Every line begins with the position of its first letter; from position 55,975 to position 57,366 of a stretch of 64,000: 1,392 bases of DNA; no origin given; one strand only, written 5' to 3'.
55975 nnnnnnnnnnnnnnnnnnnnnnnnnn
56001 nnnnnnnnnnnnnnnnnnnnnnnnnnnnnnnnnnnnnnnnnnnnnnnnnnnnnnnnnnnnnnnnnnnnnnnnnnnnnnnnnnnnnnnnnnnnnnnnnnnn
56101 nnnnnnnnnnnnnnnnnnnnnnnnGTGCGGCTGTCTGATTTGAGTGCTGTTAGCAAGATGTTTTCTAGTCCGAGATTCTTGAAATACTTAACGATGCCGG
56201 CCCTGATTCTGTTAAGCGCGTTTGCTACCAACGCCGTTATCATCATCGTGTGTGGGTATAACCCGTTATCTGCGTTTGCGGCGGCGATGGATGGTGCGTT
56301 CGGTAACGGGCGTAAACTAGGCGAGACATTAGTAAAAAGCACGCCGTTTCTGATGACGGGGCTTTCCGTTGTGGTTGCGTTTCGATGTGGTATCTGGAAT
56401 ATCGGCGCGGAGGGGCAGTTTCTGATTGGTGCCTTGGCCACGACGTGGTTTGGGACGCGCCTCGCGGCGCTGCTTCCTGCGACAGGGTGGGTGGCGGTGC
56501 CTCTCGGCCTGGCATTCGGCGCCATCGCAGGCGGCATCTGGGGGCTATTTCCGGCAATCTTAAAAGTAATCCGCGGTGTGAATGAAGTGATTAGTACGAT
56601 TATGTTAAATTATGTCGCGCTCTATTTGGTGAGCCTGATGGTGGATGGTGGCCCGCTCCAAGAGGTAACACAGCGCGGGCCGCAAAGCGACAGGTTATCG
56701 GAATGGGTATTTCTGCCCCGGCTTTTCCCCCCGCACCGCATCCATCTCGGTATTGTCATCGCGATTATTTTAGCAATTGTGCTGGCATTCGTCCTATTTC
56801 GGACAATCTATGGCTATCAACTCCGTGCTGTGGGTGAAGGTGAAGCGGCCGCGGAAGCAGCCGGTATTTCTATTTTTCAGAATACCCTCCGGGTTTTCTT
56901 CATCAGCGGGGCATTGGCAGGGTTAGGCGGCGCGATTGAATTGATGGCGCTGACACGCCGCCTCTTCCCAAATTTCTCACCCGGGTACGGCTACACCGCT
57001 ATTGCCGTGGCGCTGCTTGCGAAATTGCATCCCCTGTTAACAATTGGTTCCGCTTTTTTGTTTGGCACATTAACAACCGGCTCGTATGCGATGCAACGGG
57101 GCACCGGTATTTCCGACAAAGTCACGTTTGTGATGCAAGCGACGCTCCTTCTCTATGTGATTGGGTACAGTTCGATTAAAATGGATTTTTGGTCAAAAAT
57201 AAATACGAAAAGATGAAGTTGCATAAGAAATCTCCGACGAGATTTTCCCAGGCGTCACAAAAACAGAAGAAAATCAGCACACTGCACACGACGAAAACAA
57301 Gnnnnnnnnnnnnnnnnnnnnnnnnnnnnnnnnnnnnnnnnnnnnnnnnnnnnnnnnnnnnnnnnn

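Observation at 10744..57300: Previously undescribed ~80-bp repeat family present as single copies and as tandem arrays, including one array inside a coding sequence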

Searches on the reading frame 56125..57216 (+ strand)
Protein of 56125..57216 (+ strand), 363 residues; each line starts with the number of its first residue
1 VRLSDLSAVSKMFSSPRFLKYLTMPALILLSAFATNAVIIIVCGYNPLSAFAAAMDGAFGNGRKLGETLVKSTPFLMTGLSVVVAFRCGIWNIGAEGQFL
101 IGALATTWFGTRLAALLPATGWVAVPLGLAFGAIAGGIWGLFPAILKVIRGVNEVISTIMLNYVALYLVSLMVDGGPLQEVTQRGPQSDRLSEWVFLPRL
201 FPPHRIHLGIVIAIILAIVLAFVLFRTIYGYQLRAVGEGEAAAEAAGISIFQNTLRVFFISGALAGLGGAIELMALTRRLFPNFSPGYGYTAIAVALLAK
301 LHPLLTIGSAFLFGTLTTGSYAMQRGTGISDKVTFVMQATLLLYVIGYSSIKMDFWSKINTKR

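Call 36: find_homologous_proteins(query=window:56125-57216:+, max_evalue=1e-30)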
Query window:56125-57216:+ (363 aa): 7472 proteins with E <= 1e-30 among 8000 candidates; the best 120 are listed.
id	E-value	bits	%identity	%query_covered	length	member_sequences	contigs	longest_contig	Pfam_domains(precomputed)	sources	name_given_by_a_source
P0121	3.1e-229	778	100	100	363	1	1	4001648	PF02653.22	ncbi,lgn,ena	-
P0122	6.7e-185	632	84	95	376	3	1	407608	PF02653.22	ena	-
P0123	1.7e-170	585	80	95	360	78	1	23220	PF02653.22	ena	-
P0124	2.7e-169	581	77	92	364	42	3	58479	PF02653.22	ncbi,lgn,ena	-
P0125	6.7e-168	576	78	92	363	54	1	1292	PF02653.22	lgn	-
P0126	1.7e-167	575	77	92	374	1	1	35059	PF02653.22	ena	-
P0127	2.6e-167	574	76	92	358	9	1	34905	PF02653.22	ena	-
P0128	4.8e-167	574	76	92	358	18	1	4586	PF02653.22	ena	-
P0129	6.3e-167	573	77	92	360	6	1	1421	PF02653.22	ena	-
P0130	7.3e-167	573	76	93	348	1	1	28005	PF02653.22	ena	-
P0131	7.3e-167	573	77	92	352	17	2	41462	PF02653.22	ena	-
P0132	7.4e-167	573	76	92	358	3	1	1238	PF02653.22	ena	-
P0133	1.4e-166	572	78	92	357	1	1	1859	PF02653.22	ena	-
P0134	2.2e-166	571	77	92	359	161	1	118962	PF02653.22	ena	-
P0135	2.8e-166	571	76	92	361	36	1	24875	PF02653.22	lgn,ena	-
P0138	1.0e-165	569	76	92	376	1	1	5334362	PF02653.22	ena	-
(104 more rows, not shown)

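Call 37: find_encoding_contigs(protein=P0122, flank=2500, max_places=1)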
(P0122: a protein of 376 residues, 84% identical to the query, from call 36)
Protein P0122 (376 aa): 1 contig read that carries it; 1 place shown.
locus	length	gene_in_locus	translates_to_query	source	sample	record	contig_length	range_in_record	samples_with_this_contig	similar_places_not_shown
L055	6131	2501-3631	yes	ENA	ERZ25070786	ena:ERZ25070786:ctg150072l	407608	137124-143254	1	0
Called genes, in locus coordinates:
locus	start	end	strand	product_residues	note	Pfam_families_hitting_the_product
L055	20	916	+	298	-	PF14100:DUF6807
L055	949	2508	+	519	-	PF00005:ABC_tran, PF13304:AAA_21 (faint), PF00005:ABC_tran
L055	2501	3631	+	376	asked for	PF02653:BPD_transp_2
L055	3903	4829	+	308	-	PF02653:BPD_transp_2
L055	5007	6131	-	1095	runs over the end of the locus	PF07244:POTRA, PF01103:Omp85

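Call 38: find_encoding_contigs(protein=P0124, flank=2500, max_places=1)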
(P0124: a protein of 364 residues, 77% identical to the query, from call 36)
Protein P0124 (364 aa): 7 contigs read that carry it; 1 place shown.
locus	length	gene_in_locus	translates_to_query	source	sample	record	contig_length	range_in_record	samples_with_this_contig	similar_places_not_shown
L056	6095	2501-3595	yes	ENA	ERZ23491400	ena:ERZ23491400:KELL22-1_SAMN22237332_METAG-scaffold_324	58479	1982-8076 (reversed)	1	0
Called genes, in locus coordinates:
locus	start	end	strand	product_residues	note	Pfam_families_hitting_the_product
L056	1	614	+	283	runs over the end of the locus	PF14100:DUF6807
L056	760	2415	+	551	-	PF00005:ABC_tran, PF13304:AAA_21 (faint), PF00005:ABC_tran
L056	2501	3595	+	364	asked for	PF02653:BPD_transp_2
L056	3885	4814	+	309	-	PF02653:BPD_transp_2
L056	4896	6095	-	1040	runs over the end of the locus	PF07244:POTRA (faint), PF01103:Omp85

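Call 39: find_encoding_contigs(protein=P0138, flank=2500, max_places=1)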
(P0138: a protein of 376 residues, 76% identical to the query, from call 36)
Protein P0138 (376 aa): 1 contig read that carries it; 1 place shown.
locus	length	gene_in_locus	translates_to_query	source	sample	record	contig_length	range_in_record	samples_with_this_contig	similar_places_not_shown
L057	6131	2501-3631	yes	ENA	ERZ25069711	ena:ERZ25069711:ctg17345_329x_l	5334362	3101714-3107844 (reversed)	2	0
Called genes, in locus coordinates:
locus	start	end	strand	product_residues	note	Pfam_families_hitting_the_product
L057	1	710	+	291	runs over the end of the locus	PF14100:DUF6807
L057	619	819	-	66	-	-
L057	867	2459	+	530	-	PF00005:ABC_tran, PF13304:AAA_21 (faint), PF00005:ABC_tran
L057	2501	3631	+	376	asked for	PF02653:BPD_transp_2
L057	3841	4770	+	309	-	PF02653:BPD_transp_2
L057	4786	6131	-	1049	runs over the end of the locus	PF07244:POTRA (weak), PF01103:Omp85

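Call 66: search_protein_families(library=pfam, proteins=[window:56125-57216:+], max_evalue=0.001)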
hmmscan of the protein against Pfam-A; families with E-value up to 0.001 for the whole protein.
window:56125-57216:+ (363 aa): 1 family
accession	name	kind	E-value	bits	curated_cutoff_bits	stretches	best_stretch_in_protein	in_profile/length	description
PF02653.21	BPD_transp_2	-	1.8e-42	145.8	26.8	1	67-336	4-263/269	Branched-chain amino acid transport system / permease component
